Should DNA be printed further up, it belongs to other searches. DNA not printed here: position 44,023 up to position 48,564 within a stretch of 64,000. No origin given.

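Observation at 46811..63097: Two giant RCC1-propeller histidine kinases share a 1575-bp nucleotide-identical C-terminal module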

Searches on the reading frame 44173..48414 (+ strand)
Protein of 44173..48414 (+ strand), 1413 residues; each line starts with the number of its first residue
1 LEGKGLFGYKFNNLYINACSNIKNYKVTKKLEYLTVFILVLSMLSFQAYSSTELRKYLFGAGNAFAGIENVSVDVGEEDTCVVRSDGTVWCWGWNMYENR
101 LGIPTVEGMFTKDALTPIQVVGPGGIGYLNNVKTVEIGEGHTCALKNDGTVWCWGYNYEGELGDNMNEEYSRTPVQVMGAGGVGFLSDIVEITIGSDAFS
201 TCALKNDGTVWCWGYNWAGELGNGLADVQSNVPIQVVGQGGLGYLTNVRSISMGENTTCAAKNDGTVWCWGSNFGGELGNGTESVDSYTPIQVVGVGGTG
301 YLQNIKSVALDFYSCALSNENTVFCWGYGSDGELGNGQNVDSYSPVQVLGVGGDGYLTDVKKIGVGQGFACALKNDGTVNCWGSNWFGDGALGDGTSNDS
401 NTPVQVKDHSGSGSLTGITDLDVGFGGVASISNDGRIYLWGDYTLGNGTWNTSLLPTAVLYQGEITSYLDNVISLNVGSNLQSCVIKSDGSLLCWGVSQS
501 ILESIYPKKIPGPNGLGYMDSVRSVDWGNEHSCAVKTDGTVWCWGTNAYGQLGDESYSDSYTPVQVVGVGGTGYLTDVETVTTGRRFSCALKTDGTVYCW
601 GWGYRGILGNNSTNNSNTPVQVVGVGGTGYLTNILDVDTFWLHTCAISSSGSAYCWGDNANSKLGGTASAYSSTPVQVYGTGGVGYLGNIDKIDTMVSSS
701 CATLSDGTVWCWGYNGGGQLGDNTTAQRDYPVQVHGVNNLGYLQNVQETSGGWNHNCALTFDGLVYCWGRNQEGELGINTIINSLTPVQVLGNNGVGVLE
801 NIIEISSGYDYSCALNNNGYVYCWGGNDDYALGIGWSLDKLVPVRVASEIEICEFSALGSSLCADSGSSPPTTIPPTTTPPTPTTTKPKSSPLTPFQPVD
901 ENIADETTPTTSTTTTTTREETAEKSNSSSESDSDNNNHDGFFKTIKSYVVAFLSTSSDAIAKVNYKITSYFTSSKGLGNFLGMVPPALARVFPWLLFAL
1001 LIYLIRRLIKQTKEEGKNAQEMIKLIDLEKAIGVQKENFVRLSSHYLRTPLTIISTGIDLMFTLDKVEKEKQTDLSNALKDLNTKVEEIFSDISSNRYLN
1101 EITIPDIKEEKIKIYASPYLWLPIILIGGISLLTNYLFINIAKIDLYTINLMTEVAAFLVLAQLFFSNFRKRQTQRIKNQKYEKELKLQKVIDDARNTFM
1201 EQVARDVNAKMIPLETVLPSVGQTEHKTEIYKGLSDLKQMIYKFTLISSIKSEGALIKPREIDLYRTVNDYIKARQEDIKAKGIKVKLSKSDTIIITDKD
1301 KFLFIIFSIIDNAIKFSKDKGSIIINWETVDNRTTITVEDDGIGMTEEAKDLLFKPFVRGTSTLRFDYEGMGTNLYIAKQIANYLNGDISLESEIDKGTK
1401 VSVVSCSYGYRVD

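Call 6: search_protein_families(library=pfam, proteins=[window:44173-48414:+], max_evalue=0.01)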
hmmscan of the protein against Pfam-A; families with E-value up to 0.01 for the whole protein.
window:44173-48414:+ (1413 aa): 7 families
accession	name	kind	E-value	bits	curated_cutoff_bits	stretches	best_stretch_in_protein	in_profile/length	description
PF25390.1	WD40_RLD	-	1.2e-118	397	150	3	520-852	31-351/363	RCC1-like domain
PF13540.12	RCC1_2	-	2.2e-88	288.5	22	12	132-160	1-29/30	Regulator of chromosome condensation (RCC1) repeat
PF00415.24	RCC1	-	1.8e-86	285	21.7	10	762-815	1-50/50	Regulator of chromosome condensation (RCC1) repeat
PF02518.31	HATPase_c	-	3.4e-19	69.8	26.4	1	1298-1403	2-105/111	Histidine kinase-, DNA gyrase B-, and HSP90-like ATPase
PF25384.1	Alsin_RLD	-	0.00054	19.8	100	0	522-558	277-313/405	Alsin RCC1-like domain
PF13589.12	HATPase_c_3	-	0.0025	18.3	25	1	1306-1348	7-48/137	Histidine kinase-, DNA gyrase B-, and HSP90-like ATPase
PF00512.31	HisKA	-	0.0057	17.1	26.9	0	1036-1093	2-57/66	His Kinase A (phospho-acceptor) domain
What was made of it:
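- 44188..48414 (+): Gene 1: RCC1-propeller sensor histidine kinase, 1408 aa (P0514). Pfam WD40_RLD, RCC1 and HATPase_c (call 6).
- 44440..46700 (+): Gene 1 extracellular RCC1 blade array. Twelve blades match a strict motif; roughly two seven-bladed propellers. Pfam RCC1_2 with 12 stretches and WD40_RLD with 3 stretches (call 6).
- On Sensor histidine kinase (class I, HisKA-type): Pfam HisKA itself scores only 17 bits, below its 26.9 cut-off (call 6).
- Closest known: Class I. Different: Pfam HisKA scores below its threshold (17 against 26.9 bits, call 6).
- Checked: There is also a sub-threshold HisKA hit (call 6).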

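Call 75: list_cluster_members(proteins=[P0243, P0124, P0130, P0140, P0143, P0363, P0364, P0365, window:44188-48411:+, window:44173-48411:+])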
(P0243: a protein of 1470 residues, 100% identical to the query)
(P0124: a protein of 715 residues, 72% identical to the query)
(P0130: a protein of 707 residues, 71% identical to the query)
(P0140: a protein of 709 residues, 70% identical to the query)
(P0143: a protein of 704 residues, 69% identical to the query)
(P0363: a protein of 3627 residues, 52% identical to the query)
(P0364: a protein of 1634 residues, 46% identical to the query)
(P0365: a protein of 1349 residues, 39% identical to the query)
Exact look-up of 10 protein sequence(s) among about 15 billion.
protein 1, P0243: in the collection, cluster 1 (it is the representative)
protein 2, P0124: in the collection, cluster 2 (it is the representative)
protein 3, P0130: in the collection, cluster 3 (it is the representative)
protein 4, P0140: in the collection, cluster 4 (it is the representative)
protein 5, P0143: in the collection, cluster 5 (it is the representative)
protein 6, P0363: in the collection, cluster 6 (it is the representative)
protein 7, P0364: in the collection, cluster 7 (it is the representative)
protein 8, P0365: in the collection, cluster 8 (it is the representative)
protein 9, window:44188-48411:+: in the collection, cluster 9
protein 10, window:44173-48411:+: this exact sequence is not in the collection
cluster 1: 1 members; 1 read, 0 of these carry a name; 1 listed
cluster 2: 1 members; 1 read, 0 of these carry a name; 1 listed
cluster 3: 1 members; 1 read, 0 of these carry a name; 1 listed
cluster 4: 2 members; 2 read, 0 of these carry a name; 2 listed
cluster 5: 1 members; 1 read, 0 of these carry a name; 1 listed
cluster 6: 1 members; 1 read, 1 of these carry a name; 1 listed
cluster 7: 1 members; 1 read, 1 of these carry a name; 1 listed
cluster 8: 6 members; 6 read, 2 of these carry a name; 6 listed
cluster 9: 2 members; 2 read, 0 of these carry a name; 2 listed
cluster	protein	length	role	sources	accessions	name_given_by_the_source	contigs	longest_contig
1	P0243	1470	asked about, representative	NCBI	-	-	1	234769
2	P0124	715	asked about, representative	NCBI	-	-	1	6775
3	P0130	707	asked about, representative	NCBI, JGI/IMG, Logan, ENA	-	-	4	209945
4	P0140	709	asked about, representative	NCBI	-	-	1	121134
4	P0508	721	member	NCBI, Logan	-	-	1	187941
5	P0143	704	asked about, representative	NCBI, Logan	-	-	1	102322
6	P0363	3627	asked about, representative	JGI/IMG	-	signal transduction histidine kinase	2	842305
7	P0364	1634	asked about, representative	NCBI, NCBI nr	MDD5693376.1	MAG: ATP-binding protein [Patescibacteria group bacterium] | ATP-binding protein [Patescibacteria group bacterium]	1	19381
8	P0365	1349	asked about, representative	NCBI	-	-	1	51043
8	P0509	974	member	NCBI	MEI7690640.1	MAG: ATP-binding protein, partial [bacterium]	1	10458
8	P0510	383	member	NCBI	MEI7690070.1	MAG: discoidin domain-containing protein, partial [bacterium]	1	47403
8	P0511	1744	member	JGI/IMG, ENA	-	-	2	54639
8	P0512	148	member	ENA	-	-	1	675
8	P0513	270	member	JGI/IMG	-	-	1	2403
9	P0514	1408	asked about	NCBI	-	-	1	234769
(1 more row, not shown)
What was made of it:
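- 44188..48414 (+): Exact sequence on record from an NCBI contig of 234,769 bp (call 75).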
